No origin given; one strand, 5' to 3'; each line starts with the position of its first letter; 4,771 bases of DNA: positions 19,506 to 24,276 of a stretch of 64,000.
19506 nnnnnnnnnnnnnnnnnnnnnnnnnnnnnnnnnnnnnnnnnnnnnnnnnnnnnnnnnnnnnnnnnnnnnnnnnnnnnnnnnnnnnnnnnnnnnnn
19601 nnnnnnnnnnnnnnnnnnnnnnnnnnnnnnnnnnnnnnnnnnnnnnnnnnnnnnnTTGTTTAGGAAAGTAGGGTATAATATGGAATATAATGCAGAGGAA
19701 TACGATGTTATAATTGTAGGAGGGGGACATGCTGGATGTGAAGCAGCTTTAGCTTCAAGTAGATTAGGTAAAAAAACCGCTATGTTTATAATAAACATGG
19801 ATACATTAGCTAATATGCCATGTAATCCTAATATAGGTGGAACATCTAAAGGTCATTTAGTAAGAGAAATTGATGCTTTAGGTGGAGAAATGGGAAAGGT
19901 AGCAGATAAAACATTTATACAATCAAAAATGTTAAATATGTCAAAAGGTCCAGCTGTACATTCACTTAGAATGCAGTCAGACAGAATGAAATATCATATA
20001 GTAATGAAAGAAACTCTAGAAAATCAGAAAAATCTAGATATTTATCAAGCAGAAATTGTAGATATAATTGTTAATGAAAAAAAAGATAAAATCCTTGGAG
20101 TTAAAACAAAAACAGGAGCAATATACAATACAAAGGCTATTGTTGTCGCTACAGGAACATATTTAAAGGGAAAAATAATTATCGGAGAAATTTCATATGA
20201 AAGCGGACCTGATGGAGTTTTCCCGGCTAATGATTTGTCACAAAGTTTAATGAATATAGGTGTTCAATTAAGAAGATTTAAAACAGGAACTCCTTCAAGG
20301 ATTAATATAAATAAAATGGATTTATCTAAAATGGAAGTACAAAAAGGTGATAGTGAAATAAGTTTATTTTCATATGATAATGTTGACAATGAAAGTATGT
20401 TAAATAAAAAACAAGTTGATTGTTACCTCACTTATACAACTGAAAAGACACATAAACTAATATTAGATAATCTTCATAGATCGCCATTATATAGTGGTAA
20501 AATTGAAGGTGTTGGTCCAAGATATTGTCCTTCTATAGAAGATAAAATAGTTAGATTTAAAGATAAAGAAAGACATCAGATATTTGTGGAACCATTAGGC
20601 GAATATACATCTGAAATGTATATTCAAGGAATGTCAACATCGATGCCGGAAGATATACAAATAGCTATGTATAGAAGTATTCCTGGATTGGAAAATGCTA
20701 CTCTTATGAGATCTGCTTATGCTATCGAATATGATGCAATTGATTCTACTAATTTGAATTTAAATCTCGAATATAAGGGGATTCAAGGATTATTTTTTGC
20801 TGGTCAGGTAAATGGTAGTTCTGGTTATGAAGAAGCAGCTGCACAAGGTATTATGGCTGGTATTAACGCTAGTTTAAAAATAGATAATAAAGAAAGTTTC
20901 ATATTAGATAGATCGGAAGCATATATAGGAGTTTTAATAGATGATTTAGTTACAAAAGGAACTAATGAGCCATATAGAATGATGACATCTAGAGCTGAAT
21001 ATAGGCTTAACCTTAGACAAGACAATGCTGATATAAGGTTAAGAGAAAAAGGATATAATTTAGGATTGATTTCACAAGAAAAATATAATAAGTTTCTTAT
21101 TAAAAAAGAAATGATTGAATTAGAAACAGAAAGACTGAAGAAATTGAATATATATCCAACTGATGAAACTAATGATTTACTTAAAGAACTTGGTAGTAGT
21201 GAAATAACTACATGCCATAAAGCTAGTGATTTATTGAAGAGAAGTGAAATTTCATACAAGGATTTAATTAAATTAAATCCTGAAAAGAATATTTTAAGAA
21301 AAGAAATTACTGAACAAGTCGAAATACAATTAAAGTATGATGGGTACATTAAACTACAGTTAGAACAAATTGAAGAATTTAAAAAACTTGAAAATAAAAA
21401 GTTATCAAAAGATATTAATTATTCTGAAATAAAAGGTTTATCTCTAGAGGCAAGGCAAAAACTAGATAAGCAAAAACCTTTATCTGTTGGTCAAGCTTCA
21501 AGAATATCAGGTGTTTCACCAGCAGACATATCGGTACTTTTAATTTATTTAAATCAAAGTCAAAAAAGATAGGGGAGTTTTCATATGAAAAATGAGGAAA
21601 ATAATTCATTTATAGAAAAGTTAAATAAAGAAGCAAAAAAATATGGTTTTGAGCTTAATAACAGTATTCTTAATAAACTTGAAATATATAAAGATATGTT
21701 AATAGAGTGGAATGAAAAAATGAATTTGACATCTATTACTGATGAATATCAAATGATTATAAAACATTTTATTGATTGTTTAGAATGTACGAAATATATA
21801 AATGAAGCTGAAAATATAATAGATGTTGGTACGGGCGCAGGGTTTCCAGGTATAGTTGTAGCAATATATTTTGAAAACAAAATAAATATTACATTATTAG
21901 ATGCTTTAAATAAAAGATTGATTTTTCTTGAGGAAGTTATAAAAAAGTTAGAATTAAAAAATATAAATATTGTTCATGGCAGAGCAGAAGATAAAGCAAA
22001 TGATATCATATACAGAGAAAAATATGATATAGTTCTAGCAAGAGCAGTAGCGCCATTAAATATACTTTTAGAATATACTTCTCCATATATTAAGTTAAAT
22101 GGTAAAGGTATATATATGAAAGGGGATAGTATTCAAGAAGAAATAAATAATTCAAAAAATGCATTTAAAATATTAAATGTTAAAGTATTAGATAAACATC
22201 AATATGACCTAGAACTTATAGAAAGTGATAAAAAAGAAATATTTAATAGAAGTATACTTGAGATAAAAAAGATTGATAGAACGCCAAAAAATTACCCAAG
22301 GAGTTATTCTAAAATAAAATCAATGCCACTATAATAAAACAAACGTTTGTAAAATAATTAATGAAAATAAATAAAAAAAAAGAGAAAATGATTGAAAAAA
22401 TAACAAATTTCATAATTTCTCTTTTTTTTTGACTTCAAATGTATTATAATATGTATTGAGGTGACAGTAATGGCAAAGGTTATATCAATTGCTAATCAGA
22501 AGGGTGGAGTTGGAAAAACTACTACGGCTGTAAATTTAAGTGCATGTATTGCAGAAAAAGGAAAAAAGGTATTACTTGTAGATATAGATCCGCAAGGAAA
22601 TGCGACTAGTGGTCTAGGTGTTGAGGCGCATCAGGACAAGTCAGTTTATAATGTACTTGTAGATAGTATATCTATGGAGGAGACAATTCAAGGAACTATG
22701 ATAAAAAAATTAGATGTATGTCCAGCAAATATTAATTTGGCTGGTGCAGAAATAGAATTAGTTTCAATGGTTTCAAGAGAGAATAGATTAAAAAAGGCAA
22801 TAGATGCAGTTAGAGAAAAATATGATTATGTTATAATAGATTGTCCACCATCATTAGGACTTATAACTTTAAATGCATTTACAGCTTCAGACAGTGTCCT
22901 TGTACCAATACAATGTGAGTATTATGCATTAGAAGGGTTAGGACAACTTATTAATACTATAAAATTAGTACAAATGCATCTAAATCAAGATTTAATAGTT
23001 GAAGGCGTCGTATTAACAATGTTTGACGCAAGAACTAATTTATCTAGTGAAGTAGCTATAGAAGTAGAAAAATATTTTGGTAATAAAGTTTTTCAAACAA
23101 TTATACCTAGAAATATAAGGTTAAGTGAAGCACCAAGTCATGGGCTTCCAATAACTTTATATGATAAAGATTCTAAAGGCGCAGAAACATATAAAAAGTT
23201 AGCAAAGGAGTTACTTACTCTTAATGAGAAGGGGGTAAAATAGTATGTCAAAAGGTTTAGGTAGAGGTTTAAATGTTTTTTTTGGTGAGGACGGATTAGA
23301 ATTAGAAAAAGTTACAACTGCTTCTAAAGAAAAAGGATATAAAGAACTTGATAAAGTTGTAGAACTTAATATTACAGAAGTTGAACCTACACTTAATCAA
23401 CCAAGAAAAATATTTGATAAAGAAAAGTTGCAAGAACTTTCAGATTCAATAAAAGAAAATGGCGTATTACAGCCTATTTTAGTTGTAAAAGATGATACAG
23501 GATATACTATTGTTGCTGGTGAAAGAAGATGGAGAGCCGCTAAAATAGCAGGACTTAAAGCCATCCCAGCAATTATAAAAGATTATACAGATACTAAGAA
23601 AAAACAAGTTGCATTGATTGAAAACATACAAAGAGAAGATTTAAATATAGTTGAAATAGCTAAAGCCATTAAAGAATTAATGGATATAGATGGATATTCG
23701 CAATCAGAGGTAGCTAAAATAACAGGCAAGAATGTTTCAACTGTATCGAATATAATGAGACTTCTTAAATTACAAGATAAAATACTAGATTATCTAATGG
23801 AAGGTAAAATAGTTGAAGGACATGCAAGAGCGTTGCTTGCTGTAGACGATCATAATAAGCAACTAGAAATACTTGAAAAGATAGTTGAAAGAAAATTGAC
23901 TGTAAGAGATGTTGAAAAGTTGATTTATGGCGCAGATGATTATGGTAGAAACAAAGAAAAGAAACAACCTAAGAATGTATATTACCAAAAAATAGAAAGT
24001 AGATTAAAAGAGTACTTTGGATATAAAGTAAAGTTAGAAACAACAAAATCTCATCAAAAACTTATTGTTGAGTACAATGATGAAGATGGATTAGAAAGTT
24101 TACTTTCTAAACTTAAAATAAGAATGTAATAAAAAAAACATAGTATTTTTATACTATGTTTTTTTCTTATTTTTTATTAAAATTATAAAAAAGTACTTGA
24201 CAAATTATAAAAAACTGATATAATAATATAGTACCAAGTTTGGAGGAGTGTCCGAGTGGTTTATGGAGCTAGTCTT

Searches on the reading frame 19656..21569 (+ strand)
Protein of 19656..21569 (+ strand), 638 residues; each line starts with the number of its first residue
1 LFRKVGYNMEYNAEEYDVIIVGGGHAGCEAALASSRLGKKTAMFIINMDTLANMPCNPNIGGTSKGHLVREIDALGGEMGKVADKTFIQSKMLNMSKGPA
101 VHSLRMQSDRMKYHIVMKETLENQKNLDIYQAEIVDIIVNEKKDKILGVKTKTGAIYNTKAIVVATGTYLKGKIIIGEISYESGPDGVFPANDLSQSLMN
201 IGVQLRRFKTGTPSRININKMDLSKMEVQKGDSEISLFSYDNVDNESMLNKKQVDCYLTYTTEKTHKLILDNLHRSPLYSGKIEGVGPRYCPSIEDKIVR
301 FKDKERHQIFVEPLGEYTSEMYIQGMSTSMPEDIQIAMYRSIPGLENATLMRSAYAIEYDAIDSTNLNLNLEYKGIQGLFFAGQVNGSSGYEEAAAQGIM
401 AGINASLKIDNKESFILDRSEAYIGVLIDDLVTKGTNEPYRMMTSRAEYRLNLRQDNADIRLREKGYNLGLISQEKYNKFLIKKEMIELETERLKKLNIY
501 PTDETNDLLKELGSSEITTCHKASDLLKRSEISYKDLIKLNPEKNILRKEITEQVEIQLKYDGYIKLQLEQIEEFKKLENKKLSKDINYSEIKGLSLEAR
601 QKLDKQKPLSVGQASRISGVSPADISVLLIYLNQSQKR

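Call 90: search_protein_families(library=ncbifam, proteins=[window:19656-21569:+], max_evalue=1e-10)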
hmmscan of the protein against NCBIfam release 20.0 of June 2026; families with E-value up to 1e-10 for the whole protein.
window:19656-21569:+ (638 aa): 3 families
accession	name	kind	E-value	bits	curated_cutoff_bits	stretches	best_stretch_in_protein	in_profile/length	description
TIGR00136.1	mnmG_gidA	equivalog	2.5e-264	878.3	524.85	1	16-635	1-615/616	tRNA uridine-5-carboxymethylaminomethyl(34) synthesis enzyme MnmG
NF003739.0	PRK05335.1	equivalog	3.4e-20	72.2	262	1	323-441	278-395/441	methylenetetrahydrofolate--tRNA-(uracil(54)-C(5))-methyltransferase (FADH(2)-oxidizing) TrmFO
TIGR00137.1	gid_trmFO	equivalog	3.7e-16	59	428.65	1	324-438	276-390/433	FADH(2)-oxidizing methylenetetrahydrofolate--tRNA-(uracil(54)-C(5))-methyltransferase TrmFO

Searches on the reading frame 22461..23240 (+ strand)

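Call 90: search_protein_families(library=ncbifam, proteins=[window:22461-23240:+], max_evalue=1e-10)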
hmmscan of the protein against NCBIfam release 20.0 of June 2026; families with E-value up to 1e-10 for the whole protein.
window:22461-23240:+ (260 aa): 16 families
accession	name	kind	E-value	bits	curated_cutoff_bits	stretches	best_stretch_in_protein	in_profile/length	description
NF041546.1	ParA_partition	equivalog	6.2e-37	127.1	180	2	100-250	58-203/203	ParA family partition ATPase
TIGR03453.1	partition_RepA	equivalog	5.2e-34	117.7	348.45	1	6-246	105-365/387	plasmid partitioning protein RepA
NF041283.1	PrgP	equivalog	3.5e-31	108.6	400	1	4-234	1-241/297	ParA superfamily DNA segregation protein PrgP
TIGR01969.1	minD_arch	subfamily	8.6e-29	100.4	201.75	1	7-255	2-234/251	cell division ATPase MinD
TIGR01968.1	minD_bact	equivalog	1.7e-24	86.6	212.9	1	5-252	1-237/261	septum site-determining protein MinD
NF010443.0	PRK13869.1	subfamily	1.6e-22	79.8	446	1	6-164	122-295/405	plasmid-partitioning protein RepA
TIGR03371.1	cellulose_yhjQ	equivalog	1e-19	71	157.85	1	6-252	2-242/246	cellulose biosynthesis protein BcsQ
TIGR01007.1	eps_fam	subfamily_domain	1.4e-18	67.2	108.05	1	5-138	17-144/204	polysaccharide biosynthesis tyrosine autokinase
NF010259.0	PRK13705.1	equivalog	3.9e-18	65.6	725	1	4-168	105-282/388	plasmid-partitioning protein SopA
NF008568.0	PRK11519.1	equivalog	9.6e-13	47.2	1068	1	5-135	526-650/720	tyrosine-protein kinase Wzc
TIGR01287.1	nifH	equivalog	2.2e-12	46.9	394.35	1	13-256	7-249/275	nitrogenase iron protein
TIGR03018.1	pepcterm_TyrKin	hypoth_equivalog_domain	3.8e-12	46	230.65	1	7-139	37-167/207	XrtA-associated tyrosine autokinase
NF009701.0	PRK13230.1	subfamily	2.2e-11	43.3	350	0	13-86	8-84/291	nitrogenase reductase-like protein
TIGR01005.1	eps_transp_fam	subfamily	6.9e-11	41.1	411.7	1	6-193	547-723/754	exopolysaccharide transport protein family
NF033200.1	F430_CfbC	exception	7.2e-11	41.9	402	0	13-256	7-243/260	Ni-sirohydrochlorin a,c-diamide reductive cyclase ATP-dependent reductase subunit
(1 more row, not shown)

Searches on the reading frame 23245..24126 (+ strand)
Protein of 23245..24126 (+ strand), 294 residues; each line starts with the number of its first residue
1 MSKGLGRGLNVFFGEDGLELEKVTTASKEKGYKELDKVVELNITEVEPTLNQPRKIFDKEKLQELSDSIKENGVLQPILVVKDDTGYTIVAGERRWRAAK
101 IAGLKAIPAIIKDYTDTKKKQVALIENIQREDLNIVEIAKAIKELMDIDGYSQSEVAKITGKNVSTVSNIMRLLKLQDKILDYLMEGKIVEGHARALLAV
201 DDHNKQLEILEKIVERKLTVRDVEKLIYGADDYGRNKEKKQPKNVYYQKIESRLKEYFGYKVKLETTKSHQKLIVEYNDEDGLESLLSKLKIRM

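Call 90: search_protein_families(library=ncbifam, proteins=[window:23245-24126:+], max_evalue=1e-10)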
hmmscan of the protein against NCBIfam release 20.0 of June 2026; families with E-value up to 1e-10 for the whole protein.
window:23245-24126:+ (294 aa): 5 families
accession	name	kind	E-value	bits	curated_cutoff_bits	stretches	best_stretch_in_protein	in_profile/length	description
TIGR04285.1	nucleoid_noc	exception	1.2e-69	234.5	315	1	37-246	1-210/255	nucleoid occlusion protein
TIGR00180.1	parB_part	domain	5.7e-53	179.4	58.45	1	37-213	4-185/186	ParB/RepB/Spo0J family partition protein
TIGR03734.1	PRTRC_parB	hypoth_equivalog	2.3e-37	128.7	278.6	1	51-228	6-187/555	PRTRC system ParB family protein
NF010406.0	PRK13832.1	subfamily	6.1e-16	58.1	640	1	61-217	28-186/578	plasmid partitioning protein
TIGR03454.1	partition_RepB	equivalog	1.9e-15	57.1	201.5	1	31-173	57-200/325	plasmid partitioning protein RepB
